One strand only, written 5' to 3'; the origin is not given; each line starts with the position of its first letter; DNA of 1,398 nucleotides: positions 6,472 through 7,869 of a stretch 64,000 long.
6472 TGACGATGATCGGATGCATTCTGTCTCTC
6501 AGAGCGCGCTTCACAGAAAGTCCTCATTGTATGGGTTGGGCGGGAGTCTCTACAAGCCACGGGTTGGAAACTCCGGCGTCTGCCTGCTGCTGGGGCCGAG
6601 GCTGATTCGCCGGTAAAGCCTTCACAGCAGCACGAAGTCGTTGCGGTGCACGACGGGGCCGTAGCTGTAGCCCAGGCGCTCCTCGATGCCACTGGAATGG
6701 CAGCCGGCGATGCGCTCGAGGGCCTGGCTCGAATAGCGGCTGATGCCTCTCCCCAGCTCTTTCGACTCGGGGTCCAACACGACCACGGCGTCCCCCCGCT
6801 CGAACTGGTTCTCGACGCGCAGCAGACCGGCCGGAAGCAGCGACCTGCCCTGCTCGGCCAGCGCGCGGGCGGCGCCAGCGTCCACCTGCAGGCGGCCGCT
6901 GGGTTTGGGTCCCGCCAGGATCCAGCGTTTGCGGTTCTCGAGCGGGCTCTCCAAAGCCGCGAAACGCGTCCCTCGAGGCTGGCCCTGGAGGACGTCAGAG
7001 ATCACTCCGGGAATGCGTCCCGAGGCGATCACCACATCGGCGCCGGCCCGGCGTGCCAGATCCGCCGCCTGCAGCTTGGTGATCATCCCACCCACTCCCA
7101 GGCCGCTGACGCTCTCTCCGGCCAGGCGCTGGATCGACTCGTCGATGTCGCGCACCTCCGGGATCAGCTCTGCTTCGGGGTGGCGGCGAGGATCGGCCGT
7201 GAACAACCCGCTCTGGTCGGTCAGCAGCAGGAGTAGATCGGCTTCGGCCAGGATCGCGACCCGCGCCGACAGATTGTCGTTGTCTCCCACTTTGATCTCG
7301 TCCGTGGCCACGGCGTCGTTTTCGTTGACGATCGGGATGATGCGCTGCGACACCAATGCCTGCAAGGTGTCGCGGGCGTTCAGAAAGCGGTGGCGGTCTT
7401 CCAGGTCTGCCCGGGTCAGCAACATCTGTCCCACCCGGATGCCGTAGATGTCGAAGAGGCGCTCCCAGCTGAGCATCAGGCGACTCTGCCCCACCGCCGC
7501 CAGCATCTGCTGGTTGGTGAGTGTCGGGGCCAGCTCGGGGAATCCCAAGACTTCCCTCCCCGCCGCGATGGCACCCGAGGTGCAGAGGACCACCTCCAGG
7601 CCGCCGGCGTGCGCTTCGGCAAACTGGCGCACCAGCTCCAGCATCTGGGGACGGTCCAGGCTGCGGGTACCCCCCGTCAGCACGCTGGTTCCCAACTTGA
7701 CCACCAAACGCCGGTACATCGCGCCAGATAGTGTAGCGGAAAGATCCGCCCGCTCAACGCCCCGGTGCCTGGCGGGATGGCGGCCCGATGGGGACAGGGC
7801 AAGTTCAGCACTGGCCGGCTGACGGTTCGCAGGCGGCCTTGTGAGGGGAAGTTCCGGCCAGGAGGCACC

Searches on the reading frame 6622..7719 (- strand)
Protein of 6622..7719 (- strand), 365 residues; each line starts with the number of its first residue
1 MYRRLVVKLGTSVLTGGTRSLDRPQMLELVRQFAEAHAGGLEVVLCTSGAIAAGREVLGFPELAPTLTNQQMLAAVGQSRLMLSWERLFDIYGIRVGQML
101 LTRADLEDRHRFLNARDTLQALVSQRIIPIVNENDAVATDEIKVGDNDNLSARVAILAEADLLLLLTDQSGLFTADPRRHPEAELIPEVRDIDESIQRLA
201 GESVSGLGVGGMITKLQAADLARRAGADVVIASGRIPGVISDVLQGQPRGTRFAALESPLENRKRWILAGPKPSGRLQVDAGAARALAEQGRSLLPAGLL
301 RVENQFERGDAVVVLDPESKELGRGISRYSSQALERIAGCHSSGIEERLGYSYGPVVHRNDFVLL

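Call 60: find_homologous_proteins(query=window:6622-7719:-, max_evalue=1e-30)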
Query window:6622-7719:- (365 aa): 7994 proteins with E <= 1e-30 among 8000 candidates; the best 120 are listed.
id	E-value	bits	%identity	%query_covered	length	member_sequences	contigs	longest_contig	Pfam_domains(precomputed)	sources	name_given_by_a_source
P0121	3.8e-230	781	100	100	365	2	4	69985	PF00696.34,PF01472.27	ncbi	-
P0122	4.2e-183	626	81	100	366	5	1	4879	PF00696.34,PF01472.27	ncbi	-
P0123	6.4e-166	570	71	100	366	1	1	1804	PF00696.34,PF01472.27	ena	-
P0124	1.1e-165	569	72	100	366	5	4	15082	PF00696.34,PF01472.27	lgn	-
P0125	3.0e-165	567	72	100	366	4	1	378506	PF00696.34,PF01472.27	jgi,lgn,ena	-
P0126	1.0e-163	562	71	100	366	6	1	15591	PF00696.34,PF01472.27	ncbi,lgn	-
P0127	2.2e-162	558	69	100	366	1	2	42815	PF00696.34,PF01472.27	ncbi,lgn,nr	ncbi:MAG: glutamate 5-kinase [Chloroflexi bacterium]|nr:MAG: glutamate 5-kinase [Chloroflexota bacte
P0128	7.5e-162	556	71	100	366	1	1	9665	PF00696.34,PF01472.27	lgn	-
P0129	1.0e-161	556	72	100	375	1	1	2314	PF00696.34,PF01472.27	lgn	-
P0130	1.8e-161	555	72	100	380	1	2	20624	PF00696.34,PF01472.27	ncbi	-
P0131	2.6e-161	554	68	100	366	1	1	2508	PF00696.34,PF01472.27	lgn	-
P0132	3.1e-161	554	71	100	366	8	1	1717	PF00696.34,PF01472.27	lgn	-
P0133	5.5e-161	553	71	100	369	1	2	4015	PF00696.34,PF01472.27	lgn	-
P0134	6.2e-161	553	70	100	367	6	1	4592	PF00696.34,PF01472.27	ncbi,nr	ncbi:MAG: glutamate 5-kinase [Caldilineaceae bacterium]|nr:glutamate 5-kinase [Caldilineaceae bacter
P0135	9.9e-161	553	72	100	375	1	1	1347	PF00696.34,PF01472.27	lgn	-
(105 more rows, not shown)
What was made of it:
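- Checked: The 7790 copy lies 70 nt upstream of the proB start codon at 7719; that start matches a called 365-aa product at 100% identity and coverage (call 60).
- The window's ProB is closest to Chloroflexota proteins (call 60).
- Tried and rejected: The window's ProB points to Chloroflexota (call 60).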

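Call 83: find_encoding_contigs(protein=P0122, flank=10000, max_places=3)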
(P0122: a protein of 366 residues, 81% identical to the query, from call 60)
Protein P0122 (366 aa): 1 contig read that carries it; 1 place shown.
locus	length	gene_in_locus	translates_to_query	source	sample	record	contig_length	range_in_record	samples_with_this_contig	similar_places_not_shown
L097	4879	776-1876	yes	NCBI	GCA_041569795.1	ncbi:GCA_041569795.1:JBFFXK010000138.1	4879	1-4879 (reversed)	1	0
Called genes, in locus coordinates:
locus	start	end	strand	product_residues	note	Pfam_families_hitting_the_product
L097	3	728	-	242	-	?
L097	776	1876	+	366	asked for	PF00696:AA_kinase, PF01472:PUA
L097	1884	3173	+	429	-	PF00171:Aldedh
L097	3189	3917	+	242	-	PF12158:DUF3592 (weak)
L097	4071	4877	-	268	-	?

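Call 84: find_encoding_contigs(protein=P0125, flank=10000, max_places=2)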
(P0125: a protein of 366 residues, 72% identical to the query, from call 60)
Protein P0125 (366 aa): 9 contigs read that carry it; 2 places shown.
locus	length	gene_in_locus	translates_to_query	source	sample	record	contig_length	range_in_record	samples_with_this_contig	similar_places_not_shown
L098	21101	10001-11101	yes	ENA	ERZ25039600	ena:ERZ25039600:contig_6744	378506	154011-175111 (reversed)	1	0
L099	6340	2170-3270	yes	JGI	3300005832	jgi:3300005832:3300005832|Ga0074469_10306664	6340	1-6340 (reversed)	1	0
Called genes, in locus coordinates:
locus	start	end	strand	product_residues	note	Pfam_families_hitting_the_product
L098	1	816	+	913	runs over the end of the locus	PF00497:SBP_bac_3, PF16158:N_BRCA1_IG, PF03724:META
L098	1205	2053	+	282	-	PF04519:Bactofilin (weak)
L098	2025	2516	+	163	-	PF26514:DUF8173 (faint)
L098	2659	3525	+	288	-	PF03372:Exo_endo_phos, PF23226:Exo_endo_phos_PGAP2IP (faint)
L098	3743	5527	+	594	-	PF14302:DUF4377, PF03724:META, PF14302:DUF4377, PF03724:META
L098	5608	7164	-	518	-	-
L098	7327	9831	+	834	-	PF00122:E1-E2_ATPase, PF00702:Hydrolase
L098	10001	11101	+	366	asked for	PF00696:AA_kinase, PF01472:PUA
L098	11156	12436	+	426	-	PF00171:Aldedh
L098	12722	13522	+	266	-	PF00881:Nitroreductase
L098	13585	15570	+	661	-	PF26965:MimR_N, PF01590:GAF, PF00989:PAS, PF00158:Sigma54_activat, PF14532:Sigma54_activ_2, PF07724:AAA_2 (weak), PF25601:AAA_lid_14, PF02954:HTH_8, +1 more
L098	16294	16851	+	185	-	PF00230:MIP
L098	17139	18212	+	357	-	PF02733:Dak1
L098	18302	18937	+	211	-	PF02734:Dak2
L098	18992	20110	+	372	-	PF00370:FGGY_N, PF02782:FGGY_C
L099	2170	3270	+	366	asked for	PF00696:AA_kinase, PF01472:PUA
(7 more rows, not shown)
